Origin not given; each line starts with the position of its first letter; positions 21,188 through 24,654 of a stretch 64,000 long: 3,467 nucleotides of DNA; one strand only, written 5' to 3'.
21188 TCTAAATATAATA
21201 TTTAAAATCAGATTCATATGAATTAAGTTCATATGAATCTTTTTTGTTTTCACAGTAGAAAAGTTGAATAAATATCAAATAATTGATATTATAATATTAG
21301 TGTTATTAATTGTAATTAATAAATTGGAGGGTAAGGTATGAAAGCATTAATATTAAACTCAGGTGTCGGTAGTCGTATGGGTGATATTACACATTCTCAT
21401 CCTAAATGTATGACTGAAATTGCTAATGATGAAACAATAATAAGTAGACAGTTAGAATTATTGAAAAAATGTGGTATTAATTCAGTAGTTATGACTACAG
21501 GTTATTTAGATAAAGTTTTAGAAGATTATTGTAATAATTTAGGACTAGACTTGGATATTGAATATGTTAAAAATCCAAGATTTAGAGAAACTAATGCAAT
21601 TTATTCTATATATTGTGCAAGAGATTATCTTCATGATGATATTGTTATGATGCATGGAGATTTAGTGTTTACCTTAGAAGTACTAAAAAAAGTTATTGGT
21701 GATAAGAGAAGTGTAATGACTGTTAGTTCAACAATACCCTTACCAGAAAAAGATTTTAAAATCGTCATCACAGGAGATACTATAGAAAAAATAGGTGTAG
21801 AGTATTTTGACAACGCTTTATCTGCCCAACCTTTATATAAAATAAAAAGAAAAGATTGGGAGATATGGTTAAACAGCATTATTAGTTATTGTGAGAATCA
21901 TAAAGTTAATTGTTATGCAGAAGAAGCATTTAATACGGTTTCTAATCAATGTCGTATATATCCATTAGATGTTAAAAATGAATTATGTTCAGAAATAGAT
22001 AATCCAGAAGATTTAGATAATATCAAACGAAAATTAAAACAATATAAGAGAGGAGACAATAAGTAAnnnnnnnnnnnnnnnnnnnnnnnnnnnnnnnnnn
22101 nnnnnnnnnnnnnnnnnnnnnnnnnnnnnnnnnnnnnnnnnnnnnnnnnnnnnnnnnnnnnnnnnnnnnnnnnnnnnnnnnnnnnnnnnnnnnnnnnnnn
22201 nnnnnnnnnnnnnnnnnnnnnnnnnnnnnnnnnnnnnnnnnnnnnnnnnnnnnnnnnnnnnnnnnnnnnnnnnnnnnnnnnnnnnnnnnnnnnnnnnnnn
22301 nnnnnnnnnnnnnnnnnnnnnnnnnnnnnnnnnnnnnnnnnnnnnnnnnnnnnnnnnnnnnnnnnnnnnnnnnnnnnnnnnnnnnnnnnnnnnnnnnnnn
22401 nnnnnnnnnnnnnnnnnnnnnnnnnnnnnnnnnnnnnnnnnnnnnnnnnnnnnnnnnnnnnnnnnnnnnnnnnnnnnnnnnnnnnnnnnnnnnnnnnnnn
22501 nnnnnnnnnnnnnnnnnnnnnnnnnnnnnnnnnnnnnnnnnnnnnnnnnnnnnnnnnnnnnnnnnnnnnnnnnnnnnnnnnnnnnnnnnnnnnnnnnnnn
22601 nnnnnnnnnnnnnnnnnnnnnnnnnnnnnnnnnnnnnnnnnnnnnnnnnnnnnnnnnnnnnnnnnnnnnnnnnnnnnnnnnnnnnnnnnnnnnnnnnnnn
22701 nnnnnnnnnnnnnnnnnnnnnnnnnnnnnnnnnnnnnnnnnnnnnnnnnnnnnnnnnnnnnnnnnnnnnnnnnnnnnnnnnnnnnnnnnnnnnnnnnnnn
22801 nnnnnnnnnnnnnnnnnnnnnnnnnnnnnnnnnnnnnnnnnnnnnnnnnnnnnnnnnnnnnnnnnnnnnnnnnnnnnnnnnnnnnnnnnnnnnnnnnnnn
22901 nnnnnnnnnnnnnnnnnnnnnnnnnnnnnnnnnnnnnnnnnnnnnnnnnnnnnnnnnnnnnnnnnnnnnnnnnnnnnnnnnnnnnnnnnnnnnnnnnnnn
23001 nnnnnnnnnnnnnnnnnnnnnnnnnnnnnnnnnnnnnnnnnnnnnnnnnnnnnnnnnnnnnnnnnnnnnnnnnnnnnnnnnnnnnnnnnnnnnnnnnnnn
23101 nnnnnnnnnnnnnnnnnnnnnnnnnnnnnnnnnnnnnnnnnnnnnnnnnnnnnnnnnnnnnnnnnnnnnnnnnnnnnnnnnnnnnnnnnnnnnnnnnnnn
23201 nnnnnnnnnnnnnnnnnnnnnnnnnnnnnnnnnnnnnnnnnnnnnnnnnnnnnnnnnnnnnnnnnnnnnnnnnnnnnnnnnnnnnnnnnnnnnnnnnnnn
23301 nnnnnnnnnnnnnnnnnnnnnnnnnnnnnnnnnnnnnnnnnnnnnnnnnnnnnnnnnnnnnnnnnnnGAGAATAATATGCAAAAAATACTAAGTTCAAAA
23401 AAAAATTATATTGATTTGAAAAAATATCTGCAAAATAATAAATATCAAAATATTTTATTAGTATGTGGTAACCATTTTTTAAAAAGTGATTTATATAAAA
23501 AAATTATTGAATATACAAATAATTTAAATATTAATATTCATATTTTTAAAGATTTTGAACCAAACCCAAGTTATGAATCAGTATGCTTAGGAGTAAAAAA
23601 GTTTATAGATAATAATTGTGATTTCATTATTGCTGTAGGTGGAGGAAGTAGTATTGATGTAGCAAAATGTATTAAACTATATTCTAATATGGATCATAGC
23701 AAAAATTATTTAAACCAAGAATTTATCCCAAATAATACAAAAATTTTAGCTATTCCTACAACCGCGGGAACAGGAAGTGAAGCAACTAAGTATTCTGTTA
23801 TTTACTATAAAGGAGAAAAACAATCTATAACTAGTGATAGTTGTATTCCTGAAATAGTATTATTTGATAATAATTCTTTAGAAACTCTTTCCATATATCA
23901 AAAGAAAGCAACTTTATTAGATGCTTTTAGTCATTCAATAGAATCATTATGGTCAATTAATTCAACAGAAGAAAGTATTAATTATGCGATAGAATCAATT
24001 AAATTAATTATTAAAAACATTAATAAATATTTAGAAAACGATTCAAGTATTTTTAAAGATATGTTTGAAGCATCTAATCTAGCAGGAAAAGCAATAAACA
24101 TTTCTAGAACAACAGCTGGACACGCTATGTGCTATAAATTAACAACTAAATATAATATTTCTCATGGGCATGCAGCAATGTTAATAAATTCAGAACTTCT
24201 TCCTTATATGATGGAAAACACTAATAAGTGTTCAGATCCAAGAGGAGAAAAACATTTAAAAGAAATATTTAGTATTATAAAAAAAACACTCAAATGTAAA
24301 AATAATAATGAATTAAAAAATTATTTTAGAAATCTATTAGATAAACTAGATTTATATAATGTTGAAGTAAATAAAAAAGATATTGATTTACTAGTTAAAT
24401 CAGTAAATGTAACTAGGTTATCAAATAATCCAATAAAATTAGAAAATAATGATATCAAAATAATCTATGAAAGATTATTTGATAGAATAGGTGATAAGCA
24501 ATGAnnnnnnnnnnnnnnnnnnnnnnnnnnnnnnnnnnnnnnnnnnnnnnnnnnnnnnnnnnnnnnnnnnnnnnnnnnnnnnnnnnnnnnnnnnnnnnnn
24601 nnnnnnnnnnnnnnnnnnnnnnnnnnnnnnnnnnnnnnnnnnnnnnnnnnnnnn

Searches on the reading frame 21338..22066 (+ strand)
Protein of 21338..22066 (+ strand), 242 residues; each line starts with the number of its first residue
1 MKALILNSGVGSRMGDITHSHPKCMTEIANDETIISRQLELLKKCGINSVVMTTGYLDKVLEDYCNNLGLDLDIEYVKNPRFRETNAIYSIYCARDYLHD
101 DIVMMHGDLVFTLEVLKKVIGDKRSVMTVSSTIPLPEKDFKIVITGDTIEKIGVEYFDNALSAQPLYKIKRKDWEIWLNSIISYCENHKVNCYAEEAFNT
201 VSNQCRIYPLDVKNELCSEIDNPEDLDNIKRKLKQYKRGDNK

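Call 7: search_protein_families(library=pfam, proteins=[window:21338-22066:+])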
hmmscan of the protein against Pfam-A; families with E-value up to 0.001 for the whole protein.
window:21338-22066:+ (242 aa): 3 families
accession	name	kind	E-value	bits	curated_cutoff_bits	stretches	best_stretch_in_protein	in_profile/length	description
PF12804.13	NTP_transf_3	-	1.4e-10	42.1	27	1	3-120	1-108/160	MobA-like NTP transferase domain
PF00483.29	NTP_transferase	-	9.3e-09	35.7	21.2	1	2-118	1-123/245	Nucleotidyl transferase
PF20202.4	DUF6564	-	3e-08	34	25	1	29-132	12-121/230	Domain of unknown function (DUF6564)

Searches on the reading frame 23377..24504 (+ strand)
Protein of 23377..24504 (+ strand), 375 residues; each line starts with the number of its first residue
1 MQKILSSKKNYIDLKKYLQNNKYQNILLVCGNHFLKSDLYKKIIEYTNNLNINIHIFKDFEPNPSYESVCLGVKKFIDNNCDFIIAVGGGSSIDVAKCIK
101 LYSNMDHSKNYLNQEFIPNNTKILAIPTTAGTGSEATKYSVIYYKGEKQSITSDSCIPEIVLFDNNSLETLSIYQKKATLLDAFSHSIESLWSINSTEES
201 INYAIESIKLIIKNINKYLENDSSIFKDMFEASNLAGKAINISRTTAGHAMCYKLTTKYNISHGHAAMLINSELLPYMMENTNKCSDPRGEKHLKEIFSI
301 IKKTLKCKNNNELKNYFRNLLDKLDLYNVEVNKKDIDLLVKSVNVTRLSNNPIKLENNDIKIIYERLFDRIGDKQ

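Call 7: search_protein_families(library=pfam, proteins=[window:23377-24504:+])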
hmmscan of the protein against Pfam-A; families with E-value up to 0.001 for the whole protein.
window:23377-24504:+ (375 aa): 3 families
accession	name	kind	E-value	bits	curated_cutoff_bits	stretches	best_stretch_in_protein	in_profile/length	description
PF00465.25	Fe-ADH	-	2.4e-40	138.3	31.3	1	3-164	3-167/168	Iron-containing alcohol dehydrogenase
PF25137.1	ADH_Fe_C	-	1.2e-25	90.8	27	1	178-367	3-193/194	Fe-containing alcohol dehydrogenase family, C-terminal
PF13685.12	Fe-ADH_2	-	3.2e-11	43.9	28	1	13-102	9-96/149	Iron-containing alcohol dehydrogenase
